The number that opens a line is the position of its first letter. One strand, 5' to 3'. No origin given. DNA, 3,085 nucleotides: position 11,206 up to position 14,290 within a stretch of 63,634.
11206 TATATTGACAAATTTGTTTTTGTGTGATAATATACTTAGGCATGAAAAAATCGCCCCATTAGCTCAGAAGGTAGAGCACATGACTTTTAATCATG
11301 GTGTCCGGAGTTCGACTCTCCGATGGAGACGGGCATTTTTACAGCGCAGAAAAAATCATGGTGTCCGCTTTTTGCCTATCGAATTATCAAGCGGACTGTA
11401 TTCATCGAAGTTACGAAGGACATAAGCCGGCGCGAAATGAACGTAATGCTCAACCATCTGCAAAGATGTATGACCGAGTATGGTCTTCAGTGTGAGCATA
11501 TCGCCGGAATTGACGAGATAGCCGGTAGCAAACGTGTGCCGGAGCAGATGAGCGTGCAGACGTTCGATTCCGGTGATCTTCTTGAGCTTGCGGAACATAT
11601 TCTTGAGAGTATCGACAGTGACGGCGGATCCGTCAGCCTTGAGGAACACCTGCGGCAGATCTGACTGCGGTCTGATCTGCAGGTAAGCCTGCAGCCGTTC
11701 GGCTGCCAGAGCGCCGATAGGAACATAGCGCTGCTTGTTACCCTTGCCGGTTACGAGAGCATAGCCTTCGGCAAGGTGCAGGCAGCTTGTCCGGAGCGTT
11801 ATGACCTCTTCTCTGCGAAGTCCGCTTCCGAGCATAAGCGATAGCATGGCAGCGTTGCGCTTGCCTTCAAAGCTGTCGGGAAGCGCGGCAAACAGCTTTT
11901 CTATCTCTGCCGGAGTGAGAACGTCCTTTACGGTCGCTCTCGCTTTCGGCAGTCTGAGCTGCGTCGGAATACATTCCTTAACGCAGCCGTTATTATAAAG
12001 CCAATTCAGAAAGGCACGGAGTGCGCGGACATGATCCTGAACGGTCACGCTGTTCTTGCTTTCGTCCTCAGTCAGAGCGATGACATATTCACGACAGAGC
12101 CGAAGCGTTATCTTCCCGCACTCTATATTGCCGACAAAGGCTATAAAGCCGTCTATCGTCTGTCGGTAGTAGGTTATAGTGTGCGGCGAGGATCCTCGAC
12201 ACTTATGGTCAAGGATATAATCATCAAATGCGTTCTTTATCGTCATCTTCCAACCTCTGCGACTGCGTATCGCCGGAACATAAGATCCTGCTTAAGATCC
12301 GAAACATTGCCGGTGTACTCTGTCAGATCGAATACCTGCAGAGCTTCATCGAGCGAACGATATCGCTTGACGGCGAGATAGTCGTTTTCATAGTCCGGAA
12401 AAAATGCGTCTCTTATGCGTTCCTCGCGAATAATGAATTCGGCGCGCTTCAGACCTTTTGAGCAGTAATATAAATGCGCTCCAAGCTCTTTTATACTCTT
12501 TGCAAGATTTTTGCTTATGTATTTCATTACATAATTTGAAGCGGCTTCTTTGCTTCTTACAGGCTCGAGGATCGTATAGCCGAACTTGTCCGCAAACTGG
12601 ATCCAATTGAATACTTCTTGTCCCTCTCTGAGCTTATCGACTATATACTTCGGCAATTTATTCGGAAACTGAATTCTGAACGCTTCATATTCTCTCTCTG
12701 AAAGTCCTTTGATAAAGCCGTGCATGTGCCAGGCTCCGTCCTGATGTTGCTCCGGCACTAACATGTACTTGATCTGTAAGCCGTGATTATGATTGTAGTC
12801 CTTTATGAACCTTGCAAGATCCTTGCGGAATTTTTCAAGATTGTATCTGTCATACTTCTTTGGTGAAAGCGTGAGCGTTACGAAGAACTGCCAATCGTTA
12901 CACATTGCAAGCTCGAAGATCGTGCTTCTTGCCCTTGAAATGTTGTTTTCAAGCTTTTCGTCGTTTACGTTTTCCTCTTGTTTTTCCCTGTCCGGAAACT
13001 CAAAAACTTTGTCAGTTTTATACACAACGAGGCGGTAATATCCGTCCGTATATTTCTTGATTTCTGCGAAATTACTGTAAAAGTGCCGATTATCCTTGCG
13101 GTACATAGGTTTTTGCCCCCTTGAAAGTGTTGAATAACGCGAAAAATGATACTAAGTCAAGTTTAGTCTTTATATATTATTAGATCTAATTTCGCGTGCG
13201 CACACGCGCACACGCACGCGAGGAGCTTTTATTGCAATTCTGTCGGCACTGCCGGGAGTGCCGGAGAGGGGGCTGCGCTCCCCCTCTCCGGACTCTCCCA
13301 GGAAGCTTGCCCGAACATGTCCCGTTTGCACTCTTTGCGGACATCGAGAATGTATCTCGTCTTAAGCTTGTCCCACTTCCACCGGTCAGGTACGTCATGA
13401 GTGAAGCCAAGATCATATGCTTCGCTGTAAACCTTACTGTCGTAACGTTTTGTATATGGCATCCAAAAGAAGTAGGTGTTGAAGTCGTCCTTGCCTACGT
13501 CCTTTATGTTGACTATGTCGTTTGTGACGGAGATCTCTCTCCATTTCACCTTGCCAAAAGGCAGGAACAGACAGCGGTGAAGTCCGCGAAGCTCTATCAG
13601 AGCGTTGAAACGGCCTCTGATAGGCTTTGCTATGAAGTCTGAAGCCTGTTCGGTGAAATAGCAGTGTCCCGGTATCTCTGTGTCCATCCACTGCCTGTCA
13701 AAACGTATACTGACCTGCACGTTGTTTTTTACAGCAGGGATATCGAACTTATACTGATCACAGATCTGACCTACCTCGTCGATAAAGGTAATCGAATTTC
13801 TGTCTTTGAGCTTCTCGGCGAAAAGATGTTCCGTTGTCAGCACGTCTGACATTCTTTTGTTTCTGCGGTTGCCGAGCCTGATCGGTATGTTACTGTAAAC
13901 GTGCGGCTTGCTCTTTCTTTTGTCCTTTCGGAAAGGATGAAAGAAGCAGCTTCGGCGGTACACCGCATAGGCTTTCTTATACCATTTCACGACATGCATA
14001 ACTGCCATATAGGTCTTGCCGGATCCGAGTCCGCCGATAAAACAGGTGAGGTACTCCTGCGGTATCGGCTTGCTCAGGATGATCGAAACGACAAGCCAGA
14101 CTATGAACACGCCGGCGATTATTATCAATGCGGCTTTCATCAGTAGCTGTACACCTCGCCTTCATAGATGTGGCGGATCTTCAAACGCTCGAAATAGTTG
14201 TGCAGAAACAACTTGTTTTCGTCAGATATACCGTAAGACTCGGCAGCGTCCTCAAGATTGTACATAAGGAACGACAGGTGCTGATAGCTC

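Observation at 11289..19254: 7.9-kb element integrated into tRNA-Lys(UUU), bounded by perfect 40-bp direct repeats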

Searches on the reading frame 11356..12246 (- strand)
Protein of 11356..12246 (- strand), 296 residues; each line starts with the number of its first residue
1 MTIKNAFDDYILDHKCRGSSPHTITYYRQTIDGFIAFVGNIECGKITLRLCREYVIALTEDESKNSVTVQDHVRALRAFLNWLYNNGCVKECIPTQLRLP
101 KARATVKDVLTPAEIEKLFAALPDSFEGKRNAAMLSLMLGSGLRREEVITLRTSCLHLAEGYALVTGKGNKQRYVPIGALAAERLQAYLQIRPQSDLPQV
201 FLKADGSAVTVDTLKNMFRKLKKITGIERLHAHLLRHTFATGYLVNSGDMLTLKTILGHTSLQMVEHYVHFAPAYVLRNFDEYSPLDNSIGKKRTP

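Call 7: search_protein_families(library=pfam, proteins=[window:11356-12246:-], max_evalue=0.01)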
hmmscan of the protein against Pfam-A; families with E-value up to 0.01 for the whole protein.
window:11356-12246:- (296 aa): 4 families
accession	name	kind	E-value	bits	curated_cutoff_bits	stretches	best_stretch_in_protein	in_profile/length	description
PF00589.27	Phage_integrase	-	9.8e-35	120.3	27.1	1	109-272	2-169/172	Phage integrase family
PF02899.23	Phage_int_SAM_1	-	9e-07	29.5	22.3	1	17-86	12-82/83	Phage integrase, N-terminal SAM-like domain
PF13102.12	Phage_int_SAM_5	-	2.7e-06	28.1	22.3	1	7-91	6-90/98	Phage integrase SAM-like domain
PF13495.12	Phage_int_SAM_4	-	1.3e-05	25.9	27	1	14-84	9-79/85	Phage integrase, N-terminal SAM-like domain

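Call 8: search_protein_families(library=phrogs, proteins=[window:11356-12246:-], max_evalue=0.01)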
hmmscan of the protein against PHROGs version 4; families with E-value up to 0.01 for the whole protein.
window:11356-12246:- (296 aa): 8 families
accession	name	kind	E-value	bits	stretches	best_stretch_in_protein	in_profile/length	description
phrog_1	-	integration and excision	3e-50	173.1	1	1-291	164-455/611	integrase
phrog_216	-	integration and excision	1.6e-31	110.5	1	69-274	15-227/301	integrase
phrog_7269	-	integration and excision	2.3e-11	44.4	1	212-276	11-74/89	integrase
phrog_7685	-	integration and excision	2.6e-06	28.2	1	158-271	115-223/240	integrase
phrog_35951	-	unknown function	5.1e-06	27.9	1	221-276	12-67/97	-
phrog_5127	-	integration and excision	5.6e-06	27.1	1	45-153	135-236/355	integrase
phrog_34557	-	integration and excision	0.0028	18.4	1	202-269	98-164/183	integrase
phrog_23271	-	unknown function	0.0056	17.6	0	230-269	9-48/67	-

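Call 43: find_encoding_contigs(protein=window:11356-12246:-, flank=3000, max_places=10)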
Protein window:11356-12246:- (296 aa): 7 contigs read that carry it; 4 places shown.
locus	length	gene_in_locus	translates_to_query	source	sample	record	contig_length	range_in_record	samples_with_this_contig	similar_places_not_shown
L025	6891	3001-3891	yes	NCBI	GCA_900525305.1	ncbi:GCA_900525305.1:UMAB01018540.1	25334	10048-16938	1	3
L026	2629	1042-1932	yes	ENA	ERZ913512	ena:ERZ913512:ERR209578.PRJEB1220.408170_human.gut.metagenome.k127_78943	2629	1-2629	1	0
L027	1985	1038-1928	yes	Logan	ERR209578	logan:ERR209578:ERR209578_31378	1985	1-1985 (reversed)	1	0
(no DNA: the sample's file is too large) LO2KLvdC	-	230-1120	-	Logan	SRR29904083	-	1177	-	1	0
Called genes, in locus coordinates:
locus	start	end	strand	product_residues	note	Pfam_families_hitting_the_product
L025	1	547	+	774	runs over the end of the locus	-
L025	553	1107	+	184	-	-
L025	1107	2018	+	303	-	-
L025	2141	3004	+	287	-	PF23343:REP_ORF2-G2P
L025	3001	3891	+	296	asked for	PF02899:Phage_int_SAM_1 (weak), PF00589:Phage_integrase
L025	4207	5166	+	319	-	PF01551:Peptidase_M23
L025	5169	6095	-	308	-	PF13228:DUF4037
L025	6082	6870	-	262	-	PF13424:TPR_12 (weak), PF12688:TPR_5 (faint), PF07719:TPR_2 (faint), PF13374:TPR_10 (faint), PF13424:TPR_12 (weak)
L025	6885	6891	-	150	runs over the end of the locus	-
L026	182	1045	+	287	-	PF23343:REP_ORF2-G2P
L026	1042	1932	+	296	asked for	PF02899:Phage_int_SAM_1 (weak), PF00589:Phage_integrase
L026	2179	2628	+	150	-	?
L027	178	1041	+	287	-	PF23343:REP_ORF2-G2P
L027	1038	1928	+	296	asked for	PF02899:Phage_int_SAM_1 (weak), PF00589:Phage_integrase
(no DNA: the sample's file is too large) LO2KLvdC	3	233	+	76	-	?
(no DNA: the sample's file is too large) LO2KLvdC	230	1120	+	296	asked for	PF02899:Phage_int_SAM_1 (weak), PF00589:Phage_integrase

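Call 73: search_protein_families(library=ncbifam, proteins=[window:11356-12246:-], max_evalue=0.001)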
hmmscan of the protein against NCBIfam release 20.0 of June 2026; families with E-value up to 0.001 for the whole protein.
window:11356-12246:- (296 aa): 9 families
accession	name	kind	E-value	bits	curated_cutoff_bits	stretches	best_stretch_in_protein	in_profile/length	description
TIGR02224.1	recomb_XerC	equivalog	3e-52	177.9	335.15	1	16-285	10-291/295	tyrosine recombinase XerC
NF040815.2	recomb_XerA_Arch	equivalog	1.7e-49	168.7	220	1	9-271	2-254/263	site-specific tyrosine recombinase/integron integrase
TIGR02225.1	recomb_XerD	equivalog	3.7e-44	151.2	329.6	1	17-274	11-277/290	site-specific tyrosine recombinase XerD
NF001399.0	PRK00283.1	subfamily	2.8e-39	135.1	279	1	17-285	20-297/300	tyrosine recombinase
NF002331.0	PRK01287.1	subfamily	8.2e-31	107.3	371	1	3-272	26-313/365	site-specific tyrosine recombinase XerC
NF003462.0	PRK05084.1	equivalog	4.3e-26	91.5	267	1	129-271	195-344/360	tyrosine recombinase XerS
TIGR02249.1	integrase_gron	subfamily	1.9e-19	70.2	265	2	17-191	12-179/315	integron integrase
NF011946.0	PRK15417.1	equivalog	8.6e-10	38.3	435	1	27-178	37-181/337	integron integrase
NF007370.0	PRK09870.1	subfamily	9.5e-06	25.4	221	1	104-268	7-176/200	tyrosine-type DNA invertase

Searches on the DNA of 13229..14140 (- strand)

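Call 32: search_rna_families(source=L010, start=4400, end=13200, threshold=evalue, max_evalue=1, show_alignments=1)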
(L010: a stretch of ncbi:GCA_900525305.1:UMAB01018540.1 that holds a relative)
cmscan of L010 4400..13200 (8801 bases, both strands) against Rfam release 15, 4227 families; matches with E-value up to 1: 5.
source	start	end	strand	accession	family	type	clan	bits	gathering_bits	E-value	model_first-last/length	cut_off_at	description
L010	12851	12923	-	RF00005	tRNA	Gene; tRNA;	CL00001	64.8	29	1.1e-12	1-71/71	no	tRNA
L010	4845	4948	-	RF01772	rnk_pseudo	Cis-reg; leader;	-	30.5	55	0.05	1-108/108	no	Pseudomonas rnk leader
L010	4810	4882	+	RF02083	OrzO-P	Gene; antitoxin;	-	28.9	60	0.23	1-76/76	no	OrzO-P RNA antitoxin family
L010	12818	12848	+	RF02891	AgrB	Gene; antisense;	-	24.9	40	0.94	51-81/84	no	ArsR-gov region gene B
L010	4820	4885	+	RF00506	Thr_leader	Cis-reg; leader;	-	24.7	55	0.33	1-118/118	no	Threonine operon leader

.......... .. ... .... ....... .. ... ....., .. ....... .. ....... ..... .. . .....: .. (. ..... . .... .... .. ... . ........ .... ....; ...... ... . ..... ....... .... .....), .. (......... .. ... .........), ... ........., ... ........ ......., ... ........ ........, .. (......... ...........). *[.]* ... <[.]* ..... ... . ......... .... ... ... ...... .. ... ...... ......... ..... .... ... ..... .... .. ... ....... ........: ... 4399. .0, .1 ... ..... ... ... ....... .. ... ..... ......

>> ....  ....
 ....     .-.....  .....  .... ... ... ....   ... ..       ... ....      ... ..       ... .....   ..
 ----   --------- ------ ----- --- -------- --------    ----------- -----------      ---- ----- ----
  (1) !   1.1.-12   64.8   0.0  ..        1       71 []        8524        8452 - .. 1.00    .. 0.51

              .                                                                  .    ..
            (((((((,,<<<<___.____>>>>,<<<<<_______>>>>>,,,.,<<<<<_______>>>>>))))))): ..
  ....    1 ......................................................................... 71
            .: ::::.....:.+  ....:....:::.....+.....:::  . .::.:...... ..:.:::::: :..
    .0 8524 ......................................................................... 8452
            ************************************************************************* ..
